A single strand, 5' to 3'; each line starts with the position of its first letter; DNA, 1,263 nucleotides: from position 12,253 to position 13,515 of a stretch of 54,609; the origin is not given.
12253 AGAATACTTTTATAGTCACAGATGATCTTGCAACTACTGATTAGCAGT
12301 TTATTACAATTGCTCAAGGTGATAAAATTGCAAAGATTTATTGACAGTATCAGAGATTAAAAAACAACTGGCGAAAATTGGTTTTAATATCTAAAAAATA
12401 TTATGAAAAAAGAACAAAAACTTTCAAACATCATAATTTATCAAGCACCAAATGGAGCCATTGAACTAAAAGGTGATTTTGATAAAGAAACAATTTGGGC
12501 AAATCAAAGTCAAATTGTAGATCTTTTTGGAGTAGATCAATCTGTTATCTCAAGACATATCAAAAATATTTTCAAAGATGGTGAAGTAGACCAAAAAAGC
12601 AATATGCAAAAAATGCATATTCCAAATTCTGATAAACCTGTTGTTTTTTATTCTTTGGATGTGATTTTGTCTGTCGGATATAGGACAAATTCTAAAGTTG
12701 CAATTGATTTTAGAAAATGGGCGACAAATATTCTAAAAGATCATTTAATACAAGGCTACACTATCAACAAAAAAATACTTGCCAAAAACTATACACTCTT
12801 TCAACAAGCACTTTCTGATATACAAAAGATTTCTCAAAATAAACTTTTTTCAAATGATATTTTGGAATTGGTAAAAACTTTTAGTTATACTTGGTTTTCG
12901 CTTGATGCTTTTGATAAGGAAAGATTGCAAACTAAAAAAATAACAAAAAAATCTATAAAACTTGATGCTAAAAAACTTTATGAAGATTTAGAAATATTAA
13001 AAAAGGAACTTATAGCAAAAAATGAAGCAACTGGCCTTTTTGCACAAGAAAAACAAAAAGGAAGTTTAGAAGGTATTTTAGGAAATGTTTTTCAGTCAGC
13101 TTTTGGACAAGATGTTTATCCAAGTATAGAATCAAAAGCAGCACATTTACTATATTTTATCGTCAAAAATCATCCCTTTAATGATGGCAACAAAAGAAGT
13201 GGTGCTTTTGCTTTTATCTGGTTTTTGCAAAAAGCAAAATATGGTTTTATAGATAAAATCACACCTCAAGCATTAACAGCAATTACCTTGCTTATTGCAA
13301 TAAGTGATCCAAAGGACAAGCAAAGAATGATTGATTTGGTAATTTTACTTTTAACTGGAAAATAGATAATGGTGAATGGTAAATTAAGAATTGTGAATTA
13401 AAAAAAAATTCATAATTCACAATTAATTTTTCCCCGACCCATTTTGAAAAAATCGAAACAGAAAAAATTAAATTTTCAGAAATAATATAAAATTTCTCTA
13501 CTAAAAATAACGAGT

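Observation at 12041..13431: Accessory island with a RhuM-Doc/Fic fusion protein and an upstream small ORF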

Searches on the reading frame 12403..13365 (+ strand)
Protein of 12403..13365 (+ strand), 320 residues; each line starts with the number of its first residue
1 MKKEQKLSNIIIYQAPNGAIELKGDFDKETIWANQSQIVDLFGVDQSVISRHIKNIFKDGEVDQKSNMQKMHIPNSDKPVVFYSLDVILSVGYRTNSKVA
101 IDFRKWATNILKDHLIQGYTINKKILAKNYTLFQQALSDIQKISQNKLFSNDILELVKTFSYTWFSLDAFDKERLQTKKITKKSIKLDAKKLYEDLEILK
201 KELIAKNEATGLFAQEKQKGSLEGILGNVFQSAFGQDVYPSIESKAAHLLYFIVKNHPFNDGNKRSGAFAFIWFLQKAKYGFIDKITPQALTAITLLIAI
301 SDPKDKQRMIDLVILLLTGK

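Call 3: search_protein_families(library=pfam, proteins=[window:12403-13365:+], max_evalue=1)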
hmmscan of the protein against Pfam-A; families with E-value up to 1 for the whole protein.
window:12403-13365:+ (320 aa): 5 families
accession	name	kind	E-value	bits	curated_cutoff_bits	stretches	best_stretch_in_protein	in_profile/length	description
PF13310.11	Virulence_RhuM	-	1.7e-17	64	33.7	1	75-155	16-100/252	Virulence protein RhuM family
PF02661.23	Fic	-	2.4e-13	51.1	24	1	195-275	6-93/93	Fic/DOC family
PF10524.14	NfI_DNAbd_pre-N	-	0.0003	21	27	1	152-169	13-30/41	Nuclear factor I protein pre-N-terminus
PF01022.26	HTH_5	-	0.034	14.4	22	1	36-56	19-39/47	Bacterial regulatory protein, arsR family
PF12802.13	MarR_2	-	0.2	12.3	27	1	34-64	22-52/61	MarR family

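Call 4: search_protein_families(library=ncbifam, proteins=[window:12403-13365:+], max_evalue=1)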
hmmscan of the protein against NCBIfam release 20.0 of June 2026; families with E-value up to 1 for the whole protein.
window:12403-13365:+ (320 aa): 2 families
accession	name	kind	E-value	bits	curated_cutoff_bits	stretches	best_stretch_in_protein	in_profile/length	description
TIGR01550.1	DOC_P1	subfamily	6.1e-09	36.1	38.65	1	196-285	7-94/122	type II toxin-antitoxin system death-on-curing family toxin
NF041381.1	XopAC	subfamily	0.15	10.8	450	1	231-277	368-413/451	XopAC/AvrAC family type III secretion system effector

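Call 7: find_homologous_proteins(query=window:12403-13365:+)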
Query window:12403-13365:+ (320 aa): 7982 proteins with E <= 0.001 among 8000 candidates; the best 120 are listed.
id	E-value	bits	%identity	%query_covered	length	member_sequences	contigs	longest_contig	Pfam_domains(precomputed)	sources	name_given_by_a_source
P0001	8.2e-203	690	100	100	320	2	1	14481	PF13310.12,PF02661.24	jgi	-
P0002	7.6e-181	618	87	99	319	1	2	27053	PF13310.12,PF02661.24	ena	-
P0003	3.6e-173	593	84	100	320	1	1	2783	PF13310.12,PF02661.24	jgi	jgi:prophage maintenance system killer protein/prophage antirepressor-like protein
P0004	1.1e-168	578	82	100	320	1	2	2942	PF13310.12,PF02661.24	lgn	-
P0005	3.7e-157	540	78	100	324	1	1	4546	PF13310.12,PF02661.24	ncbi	-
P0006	1.2e-156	539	78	99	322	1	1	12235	PF13310.12,PF02661.24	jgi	jgi:prophage maintenance system killer protein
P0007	2.0e-156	538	78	99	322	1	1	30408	PF13310.12,PF02661.24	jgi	jgi:prophage maintenance system killer protein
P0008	2.4e-156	538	76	98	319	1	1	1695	PF13310.12,PF02661.24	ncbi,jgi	jgi:prophage maintenance system killer protein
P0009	4.0e-155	534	74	99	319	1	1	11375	PF13310.12,PF02661.24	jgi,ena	jgi:prophage maintenance system killer protein/prophage antirepressor-like protein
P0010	4.2e-155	534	76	99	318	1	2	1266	PF13310.12,PF02661.24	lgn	-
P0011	7.3e-155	533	76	99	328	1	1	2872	PF13310.12,PF02661.24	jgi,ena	-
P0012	1.6e-154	532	76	99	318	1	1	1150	PF13310.12,PF02661.24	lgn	-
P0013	3.3e-154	531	76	99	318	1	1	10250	PF13310.12,PF02661.24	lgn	-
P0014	2.5e-152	524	74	99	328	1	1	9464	PF13310.12,PF02661.24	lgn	-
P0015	2.7e-152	524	76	99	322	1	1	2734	PF13310.12,PF02661.24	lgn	-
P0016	5.7e-152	523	76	100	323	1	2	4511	PF13310.12,PF02661.24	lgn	-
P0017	7.7e-152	523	74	98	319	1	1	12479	PF13310.12,PF02661.24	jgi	-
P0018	3.9e-151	521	75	99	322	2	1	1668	PF13310.12,PF02661.24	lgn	-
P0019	4.1e-150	517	73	100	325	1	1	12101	PF13310.12,PF02661.24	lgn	-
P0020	6.7e-150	516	73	99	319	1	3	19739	PF13310.12,PF02661.24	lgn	-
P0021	9.2e-150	516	73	99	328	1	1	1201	PF13310.12,PF02661.24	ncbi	-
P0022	2.4e-149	515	75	100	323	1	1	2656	PF13310.12,PF02661.24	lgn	-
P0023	3.6e-148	511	75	98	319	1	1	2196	PF13310.12,PF02661.24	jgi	jgi:death-on-curing family protein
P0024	5.6e-148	510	70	100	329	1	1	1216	PF13310.12,PF02661.24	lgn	-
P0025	7.4e-148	510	72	100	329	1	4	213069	PF13310.12,PF02661.24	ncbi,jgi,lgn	jgi:death-on-curing family protein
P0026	1.3e-146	506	73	97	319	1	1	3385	PF13310.12,PF02661.24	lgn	-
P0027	6.6e-146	503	72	100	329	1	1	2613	PF13310.12,PF02661.24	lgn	-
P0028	7.4e-146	503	71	100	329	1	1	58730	PF13310.12,PF02661.24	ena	-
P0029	5.7e-143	494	69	100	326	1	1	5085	PF13310.12,PF02661.24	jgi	-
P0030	2.5e-141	488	71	99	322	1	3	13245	PF13310.12,PF02661.24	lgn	-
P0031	2.9e-141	488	69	100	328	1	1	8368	PF13310.12,PF02661.24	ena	-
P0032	9.7e-141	486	71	99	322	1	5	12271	PF13310.12,PF02661.24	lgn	-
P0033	1.2e-140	486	68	100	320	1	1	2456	PF13310.12,PF02661.24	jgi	-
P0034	1.2e-140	486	71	99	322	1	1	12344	PF13310.12,PF02661.24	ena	-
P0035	6.4e-137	474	68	97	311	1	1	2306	PF13310.12,PF02661.24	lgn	-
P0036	3.7e-134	465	66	98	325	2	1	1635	PF13310.12,PF02661.24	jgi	jgi:prophage maintenance system killer protein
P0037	2.3e-133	462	67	98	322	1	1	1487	PF13310.12,PF02661.24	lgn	-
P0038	1.3e-132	460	65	98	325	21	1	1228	PF13310.12,PF02661.24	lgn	-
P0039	5.9e-132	458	65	99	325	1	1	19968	PF13310.12,PF02661.24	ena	-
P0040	3.5e-131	455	66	97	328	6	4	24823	PF13310.12,PF02661.24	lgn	-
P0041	1.2e-130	453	66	99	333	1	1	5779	PF13310.12,PF02661.24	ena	-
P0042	2.2e-130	452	65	97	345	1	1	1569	PF13310.12,PF02661.24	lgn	-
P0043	3.0e-130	452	64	99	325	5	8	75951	PF13310.12,PF02661.24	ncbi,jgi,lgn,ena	jgi:prophage maintenance system killer protein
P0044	2.4e-129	449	66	99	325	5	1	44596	PF13310.12,PF02661.24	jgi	jgi:prophage maintenance system killer protein/prophage antirepressor-like protein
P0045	7.3e-129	447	63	99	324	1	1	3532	PF13310.12,PF02661.24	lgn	-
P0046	8.8e-129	447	63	98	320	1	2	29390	PF13310.12,PF02661.24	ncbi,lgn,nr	ncbi:MAG: virulence protein RhuM/Fic/DOC family protein [Candidatus Peregrinibacteria bacterium]|nr:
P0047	1.7e-128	446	63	98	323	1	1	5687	PF13310.12,PF02661.24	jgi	-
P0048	7.2e-128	444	62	95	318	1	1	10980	PF13310.12,PF02661.24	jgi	jgi:prophage maintenance system killer protein/prophage antirepressor-like protein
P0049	8.1e-128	444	63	97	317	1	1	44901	PF13310.12,PF02661.24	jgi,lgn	-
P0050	1.0e-127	444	64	99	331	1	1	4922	PF13310.12,PF02661.24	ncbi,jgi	jgi:death-on-curing family protein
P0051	1.3e-126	440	65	97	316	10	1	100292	PF13310.12,PF02661.24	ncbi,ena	-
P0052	1.4e-126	440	66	98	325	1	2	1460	PF13310.12,PF02661.24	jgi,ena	jgi:death-on-curing family protein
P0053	1.9e-126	439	65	96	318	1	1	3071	PF13310.12,PF02661.24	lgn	-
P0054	2.5e-126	439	64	99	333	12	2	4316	PF13310.12,PF02661.24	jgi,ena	jgi:death-on-curing family protein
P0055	3.6e-126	439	64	99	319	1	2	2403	PF13310.12,PF02661.24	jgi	jgi:prophage maintenance system killer protein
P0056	7.4e-126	438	65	100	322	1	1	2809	PF13310.12,PF02661.24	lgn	-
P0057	9.1e-126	437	63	99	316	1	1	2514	PF13310.12,PF02661.24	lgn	-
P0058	9.3e-126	437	65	97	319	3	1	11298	PF13310.12,PF02661.24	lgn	-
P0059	1.4e-125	437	63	97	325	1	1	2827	PF13310.12,PF02661.24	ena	-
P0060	2.5e-125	436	61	99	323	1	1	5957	PF13310.12,PF02661.24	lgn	-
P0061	2.6e-125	436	63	99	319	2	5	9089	PF13310.12,PF02661.24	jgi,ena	-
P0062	2.9e-125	436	61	99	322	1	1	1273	PF13310.12,PF02661.24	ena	-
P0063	3.3e-125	435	63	99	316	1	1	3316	PF13310.12,PF02661.24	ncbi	-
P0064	5.0e-125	435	63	97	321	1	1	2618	PF13310.12,PF02661.24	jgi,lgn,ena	-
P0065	7.3e-125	434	63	96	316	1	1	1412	PF13310.12,PF02661.24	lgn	-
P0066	1.5e-124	433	61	98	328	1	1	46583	PF13310.12,PF02661.24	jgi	-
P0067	1.8e-124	433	62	98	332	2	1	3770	PF13310.12,PF02661.24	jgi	-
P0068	2.0e-124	433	62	96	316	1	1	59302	PF13310.12,PF02661.24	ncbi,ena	ncbi:MAG: virulence protein RhuM/Fic/DOC family protein [Patescibacteria group bacterium]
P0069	2.4e-124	433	63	99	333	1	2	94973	PF13310.12,PF02661.24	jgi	jgi:death-on-curing family protein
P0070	2.5e-124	433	61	100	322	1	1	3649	PF13310.12,PF02661.24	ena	-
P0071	2.5e-124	432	62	97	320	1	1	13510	PF13310.12,PF02661.24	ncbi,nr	ncbi:MAG: virulence protein RhuM/Fic/DOC family protein [Candidatus Gracilibacteria bacterium]|nr:vi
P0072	2.8e-124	432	63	97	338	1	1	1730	PF13310.12,PF02661.24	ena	-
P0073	2.9e-124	432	64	96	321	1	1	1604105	PF13310.12,PF02661.24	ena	-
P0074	3.1e-124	432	61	100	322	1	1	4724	PF13310.12,PF02661.24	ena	-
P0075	3.4e-124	432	61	100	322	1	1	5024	PF13310.12,PF02661.24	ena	-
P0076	4.5e-124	432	62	96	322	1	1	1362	PF13310.12,PF02661.24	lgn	-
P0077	5.3e-124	431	65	99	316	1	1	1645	PF13310.12,PF02661.24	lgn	-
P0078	5.6e-124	431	61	100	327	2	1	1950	PF13310.12,PF02661.24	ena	-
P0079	6.3e-124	431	60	99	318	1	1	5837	PF13310.12,PF02661.24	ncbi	-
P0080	8.2e-124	431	61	97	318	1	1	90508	PF13310.12,PF02661.24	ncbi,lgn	-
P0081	1.2e-123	430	63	97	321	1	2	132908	PF13310.12,PF02661.24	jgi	jgi:death-on-curing family protein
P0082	1.3e-123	430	63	98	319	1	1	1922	PF13310.12,PF02661.24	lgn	-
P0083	1.3e-123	430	62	99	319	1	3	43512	PF13310.12,PF02661.24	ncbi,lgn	-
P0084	1.4e-123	430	63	96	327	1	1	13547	PF13310.12,PF02661.24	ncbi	-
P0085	1.6e-123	430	64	99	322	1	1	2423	PF13310.12,PF02661.24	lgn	-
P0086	1.7e-123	430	63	96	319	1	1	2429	PF13310.12,PF02661.24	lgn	-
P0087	1.8e-123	430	65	99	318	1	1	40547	PF13310.12,PF02661.24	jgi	jgi:prophage maintenance system killer protein/prophage antirepressor-like protein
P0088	2.0e-123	430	64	99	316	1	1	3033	PF13310.12,PF02661.24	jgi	jgi:prophage maintenance system killer protein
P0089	2.2e-123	429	62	98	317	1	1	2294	PF13310.12,PF02661.24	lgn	-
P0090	2.2e-123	429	61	100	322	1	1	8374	PF13310.12,PF02661.24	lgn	-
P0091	2.3e-123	429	62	100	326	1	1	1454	PF13310.12,PF02661.24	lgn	-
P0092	2.4e-123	429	61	96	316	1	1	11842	PF13310.12,PF02661.24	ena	-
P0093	2.4e-123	429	63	96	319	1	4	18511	PF13310.12,PF02661.24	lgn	-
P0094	2.6e-123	429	61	100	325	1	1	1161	PF13310.12,PF02661.24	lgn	-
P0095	2.7e-123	429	61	99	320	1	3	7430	PF13310.12,PF02661.24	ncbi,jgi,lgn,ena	jgi:prophage maintenance system killer protein/prophage antirepressor-like protein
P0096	2.8e-123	429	61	100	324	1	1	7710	PF13310.12,PF02661.24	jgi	jgi:hypothetical protein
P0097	2.9e-123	429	63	99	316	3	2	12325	PF13310.12,PF02661.24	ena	-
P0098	2.9e-123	429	62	100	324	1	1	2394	PF13310.12,PF02661.24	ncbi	-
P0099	3.2e-123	429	60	100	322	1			PF13310.12,PF02661.24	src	-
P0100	3.8e-123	429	61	97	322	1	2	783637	PF13310.12,PF02661.24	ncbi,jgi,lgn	-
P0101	3.9e-123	429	61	100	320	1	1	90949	PF13310.12,PF02661.24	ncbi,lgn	-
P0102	4.8e-123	428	61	97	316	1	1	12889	PF13310.12,PF02661.24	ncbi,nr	ncbi:virulence protein RhuM/Fic/DOC family protein [Candidatus Peregrinibacteria bacterium]|nr:virul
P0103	6.6e-123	428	64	97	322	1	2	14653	PF13310.12,PF02661.24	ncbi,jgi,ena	-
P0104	6.8e-123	428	60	100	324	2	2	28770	PF13310.12,PF02661.24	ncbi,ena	-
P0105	7.2e-123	428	60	98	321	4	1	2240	PF13310.12,PF02661.24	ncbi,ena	-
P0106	9.4e-123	427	64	99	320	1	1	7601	PF13310.12,PF02661.24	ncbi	-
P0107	1.1e-122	427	60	100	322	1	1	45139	PF13310.12,PF02661.24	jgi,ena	jgi:prophage maintenance system killer protein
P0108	1.1e-122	427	63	99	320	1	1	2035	PF13310.12,PF02661.24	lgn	-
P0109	1.2e-122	427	62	99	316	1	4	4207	PF13310.12,PF02661.24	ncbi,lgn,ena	-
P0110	1.4e-122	427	63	97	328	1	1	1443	PF13310.12,PF02661.24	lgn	-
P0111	1.8e-122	426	64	96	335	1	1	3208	PF13310.12,PF02661.24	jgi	jgi:hypothetical protein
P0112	1.8e-122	426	62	97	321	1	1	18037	PF13310.12,PF02661.24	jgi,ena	-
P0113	2.0e-122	426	61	100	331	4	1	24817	PF13310.12,PF02661.24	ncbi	-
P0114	2.2e-122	426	61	99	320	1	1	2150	PF13310.12,PF02661.24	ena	-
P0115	2.4e-122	426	63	99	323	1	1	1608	PF13310.12,PF02661.24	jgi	-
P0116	2.5e-122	426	63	97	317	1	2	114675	PF13310.12,PF02661.24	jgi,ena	-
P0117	2.8e-122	426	60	97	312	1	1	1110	PF13310.12,PF02661.24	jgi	jgi:hypothetical protein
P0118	3.0e-122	426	59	98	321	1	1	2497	PF13310.12,PF02661.24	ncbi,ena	-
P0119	3.3e-122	426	62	98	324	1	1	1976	PF13310.12,PF02661.24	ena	-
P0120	3.4e-122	425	62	99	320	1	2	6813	PF13310.12,PF02661.24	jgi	jgi:death-on-curing family protein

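Call 8: find_encoding_contigs(protein=P0001, flank=10000, max_places=4)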
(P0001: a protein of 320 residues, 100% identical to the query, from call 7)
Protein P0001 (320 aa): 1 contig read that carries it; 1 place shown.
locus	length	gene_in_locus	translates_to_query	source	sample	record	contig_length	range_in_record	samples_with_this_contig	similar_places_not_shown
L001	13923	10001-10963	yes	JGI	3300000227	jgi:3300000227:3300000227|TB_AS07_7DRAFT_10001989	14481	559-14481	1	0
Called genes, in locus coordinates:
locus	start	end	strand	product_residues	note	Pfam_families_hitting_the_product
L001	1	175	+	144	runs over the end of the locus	PF26390:MamS_MamX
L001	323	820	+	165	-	PF14358:DUF4405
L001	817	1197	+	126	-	-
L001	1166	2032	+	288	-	PF10082:BBP2_2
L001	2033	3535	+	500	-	PF00512:HisKA, PF02518:HATPase_c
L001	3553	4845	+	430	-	PF00206:Lyase_1, PF10397:ADSL_C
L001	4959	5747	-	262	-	PF00571:CBS (weak), PF03471:CorC_HlyC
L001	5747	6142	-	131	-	PF13279:4HBT_2, PF03061:4HBT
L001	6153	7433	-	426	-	PF03952:Enolase_N, PF00113:Enolase_C, PF07476:MAAL_C (weak)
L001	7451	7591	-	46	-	-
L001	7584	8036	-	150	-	PF00582:Usp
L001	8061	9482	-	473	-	PF01139:RtcB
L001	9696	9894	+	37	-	-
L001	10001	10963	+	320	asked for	PF13310:Virulence_RhuM, PF02661:Fic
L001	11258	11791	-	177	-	-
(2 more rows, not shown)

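Call 9: find_encoding_contigs(protein=P0002, flank=10000, max_places=4)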
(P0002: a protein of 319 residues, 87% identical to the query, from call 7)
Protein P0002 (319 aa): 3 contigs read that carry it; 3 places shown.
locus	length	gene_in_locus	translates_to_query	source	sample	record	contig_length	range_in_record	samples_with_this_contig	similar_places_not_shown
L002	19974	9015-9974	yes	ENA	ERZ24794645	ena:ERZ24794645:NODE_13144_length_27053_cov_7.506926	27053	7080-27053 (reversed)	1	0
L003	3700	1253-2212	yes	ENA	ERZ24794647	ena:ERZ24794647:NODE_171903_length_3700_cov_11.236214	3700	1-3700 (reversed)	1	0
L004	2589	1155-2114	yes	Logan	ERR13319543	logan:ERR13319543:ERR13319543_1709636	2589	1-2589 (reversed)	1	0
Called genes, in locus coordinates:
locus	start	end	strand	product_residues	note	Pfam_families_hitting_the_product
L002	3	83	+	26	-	?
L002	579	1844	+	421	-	PF08245:Mur_ligase_M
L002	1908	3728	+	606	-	-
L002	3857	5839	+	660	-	PF01926:MMR_HSR1, PF02421:FeoB_N, PF17910:FeoB_Cyto, PF07670:Gate, PF07664:FeoB_C, PF07670:Gate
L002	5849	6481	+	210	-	PF04023:FeoA, PF01475:FUR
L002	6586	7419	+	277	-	PF03239:FTR1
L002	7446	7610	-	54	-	-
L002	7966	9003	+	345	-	PF12161:HsdM_N, PF02384:N6_Mtase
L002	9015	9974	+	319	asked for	PF13310:Virulence_RhuM, PF02661:Fic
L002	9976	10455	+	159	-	PF01420:Methylase_S (weak)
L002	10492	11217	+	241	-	PF11867:T1RH-like_C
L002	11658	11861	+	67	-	-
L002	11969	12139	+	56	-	-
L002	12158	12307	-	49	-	-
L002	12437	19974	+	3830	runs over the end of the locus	PF00932:LTD, PF13715:CarbopepD_reg_2 (faint), PF13948:DUF4215 (faint), PF13205:Big_5, PF13620:CarboxypepD_reg, PF00395:SLH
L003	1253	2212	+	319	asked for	PF13310:Virulence_RhuM, PF02661:Fic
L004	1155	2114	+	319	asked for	PF13310:Virulence_RhuM, PF02661:Fic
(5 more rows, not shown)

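Call 30: search_protein_families(library=padloc, proteins=[window:12403-13365:+], max_evalue=1)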
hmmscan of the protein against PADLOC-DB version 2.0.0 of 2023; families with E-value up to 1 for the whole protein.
window:12403-13365:+ (320 aa): 39 families (the best 25 are shown)
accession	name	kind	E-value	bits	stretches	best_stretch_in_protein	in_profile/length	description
PDLC04965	PDC-S23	-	4.5e-107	356.2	1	7-318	4-324/327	-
PDLC04964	PDC-S23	-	1.8e-93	311.3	1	8-316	4-326/331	-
PDLC04963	PDC-S23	-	2.1e-91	304.6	1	8-318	2-308/312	-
PDLC04854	PDC-S05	-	1.9e-54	182.5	1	8-201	4-207/212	-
PDLC04848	PDC-S05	-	2e-50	170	2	10-210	5-214/291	-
PDLC04872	PDC-S05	-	7.8e-45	150.4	1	7-143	4-146/152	-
PDLC04858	PDC-S05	-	3.6e-42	141.4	1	7-130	4-130/138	-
PDLC04879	PDC-S05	-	1.3e-40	137.7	1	7-141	4-139/285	-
PDLC04851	PDC-S05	-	3e-40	136.4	1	2-159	2-172/342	-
PDLC04853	PDC-S05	-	1.2e-39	134.4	1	6-158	4-165/336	-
PDLC04876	PDC-S05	-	1.6e-39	133.5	1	1-156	1-167/174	-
PDLC04870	PDC-S05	-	4.4e-39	132.1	1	2-159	2-168/214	-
PDLC04843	PDC-S05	-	3.4e-38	129.6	1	6-159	4-163/330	-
PDLC04852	PDC-S05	-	6.2e-38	128.6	1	4-143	7-155/346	-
PDLC04874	PDC-S05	-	3.6e-37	125.4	1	8-151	6-150/165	-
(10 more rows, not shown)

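Call 31: search_protein_families(library=phrogs, proteins=[window:12403-13365:+], max_evalue=1)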
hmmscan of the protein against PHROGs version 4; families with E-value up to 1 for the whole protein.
window:12403-13365:+ (320 aa): 9 families
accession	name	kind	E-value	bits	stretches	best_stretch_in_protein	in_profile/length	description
phrog_577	-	moron, auxiliary metabolic gene and host takeover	5.4e-17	62.9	1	194-284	8-94/128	Doc-like toxin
phrog_26655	-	unknown function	5.4e-09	37.3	1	169-298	63-184/216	-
phrog_18015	-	unknown function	8.8e-07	29.6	1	222-299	36-112/244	-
phrog_5060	-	transcription regulation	0.00044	21.3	1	29-145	25-131/224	anti-repressor Ant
phrog_11900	-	unknown function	0.019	15.5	1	245-271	145-171/230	-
phrog_12747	-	unknown function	0.031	14.8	1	238-280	119-161/211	-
phrog_7347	-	unknown function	0.052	14.9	1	82-122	8-48/78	-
phrog_5978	-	unknown function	0.087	12.9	1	245-279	188-222/364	-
phrog_1687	-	transcription regulation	0.17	12.8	1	34-73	82-122/162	MarR family transcrition regulator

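Call 36: find_encoding_contigs(protein=P0007, flank=5000, max_places=2)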
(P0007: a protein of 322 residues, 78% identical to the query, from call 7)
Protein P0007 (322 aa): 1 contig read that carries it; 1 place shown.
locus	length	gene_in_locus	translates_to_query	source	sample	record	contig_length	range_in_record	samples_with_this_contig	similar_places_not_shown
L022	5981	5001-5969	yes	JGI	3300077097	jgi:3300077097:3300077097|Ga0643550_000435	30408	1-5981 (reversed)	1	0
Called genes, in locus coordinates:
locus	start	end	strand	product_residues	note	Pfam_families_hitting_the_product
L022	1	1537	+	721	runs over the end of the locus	PF26036:Peptidase_inhib_put (faint), PF26474:DUF8148_M (faint)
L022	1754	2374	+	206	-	-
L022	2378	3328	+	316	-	PF01715:IPPT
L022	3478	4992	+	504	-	PF12161:HsdM_N, PF02384:N6_Mtase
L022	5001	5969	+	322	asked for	PF13310:Virulence_RhuM, PF02661:Fic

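Call 37: find_encoding_contigs(protein=P0025, flank=5000, max_places=2)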
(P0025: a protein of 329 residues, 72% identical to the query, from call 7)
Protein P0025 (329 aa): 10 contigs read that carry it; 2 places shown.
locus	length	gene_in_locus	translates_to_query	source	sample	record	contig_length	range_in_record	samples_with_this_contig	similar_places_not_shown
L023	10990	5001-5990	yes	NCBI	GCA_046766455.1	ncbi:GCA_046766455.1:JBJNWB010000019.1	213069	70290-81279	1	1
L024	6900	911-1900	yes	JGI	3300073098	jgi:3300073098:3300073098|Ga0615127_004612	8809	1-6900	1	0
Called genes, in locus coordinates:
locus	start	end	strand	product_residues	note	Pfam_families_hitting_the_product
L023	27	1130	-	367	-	-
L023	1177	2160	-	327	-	-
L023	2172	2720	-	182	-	-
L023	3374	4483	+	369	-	PF17761:DUF1016_N, PF06250:YhcG_C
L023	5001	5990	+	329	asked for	PF13310:Virulence_RhuM, PF02661:Fic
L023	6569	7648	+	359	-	-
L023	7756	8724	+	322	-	PF00565:SNase, PF05901:Excalibur (weak)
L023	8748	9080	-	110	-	-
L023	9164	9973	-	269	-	PF00950:ABC-3, PF01032:FecCD (weak)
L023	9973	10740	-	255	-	PF00005:ABC_tran, PF02463:SMC_N (faint), PF13304:AAA_21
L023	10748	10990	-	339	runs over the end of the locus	PF01297:ZnuA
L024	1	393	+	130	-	?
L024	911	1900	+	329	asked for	PF13310:Virulence_RhuM, PF02661:Fic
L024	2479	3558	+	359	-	-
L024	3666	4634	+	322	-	PF00565:SNase, PF05901:Excalibur (weak)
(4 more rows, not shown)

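Call 38: find_encoding_contigs(protein=P0028, flank=5000, max_places=2)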
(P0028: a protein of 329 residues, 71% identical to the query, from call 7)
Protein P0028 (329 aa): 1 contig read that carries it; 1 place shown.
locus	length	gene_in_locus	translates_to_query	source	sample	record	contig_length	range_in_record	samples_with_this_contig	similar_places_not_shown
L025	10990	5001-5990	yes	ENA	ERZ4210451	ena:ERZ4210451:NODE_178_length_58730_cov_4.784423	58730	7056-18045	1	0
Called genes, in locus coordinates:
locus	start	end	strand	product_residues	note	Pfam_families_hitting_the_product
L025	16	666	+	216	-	PF01479:S4 (weak), PF00849:PseudoU_synth_2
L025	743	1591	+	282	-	PF01656:CbiA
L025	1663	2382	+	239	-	-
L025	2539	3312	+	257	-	-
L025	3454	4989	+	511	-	PF12161:HsdM_N, PF02384:N6_Mtase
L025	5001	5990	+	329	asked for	PF13310:Virulence_RhuM, PF02661:Fic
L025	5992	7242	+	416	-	PF01420:Methylase_S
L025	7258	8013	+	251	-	PF09509:Hypoth_Ymh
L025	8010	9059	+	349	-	PF16289:PIN_12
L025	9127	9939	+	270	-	-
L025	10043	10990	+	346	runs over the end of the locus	PF13310:Virulence_RhuM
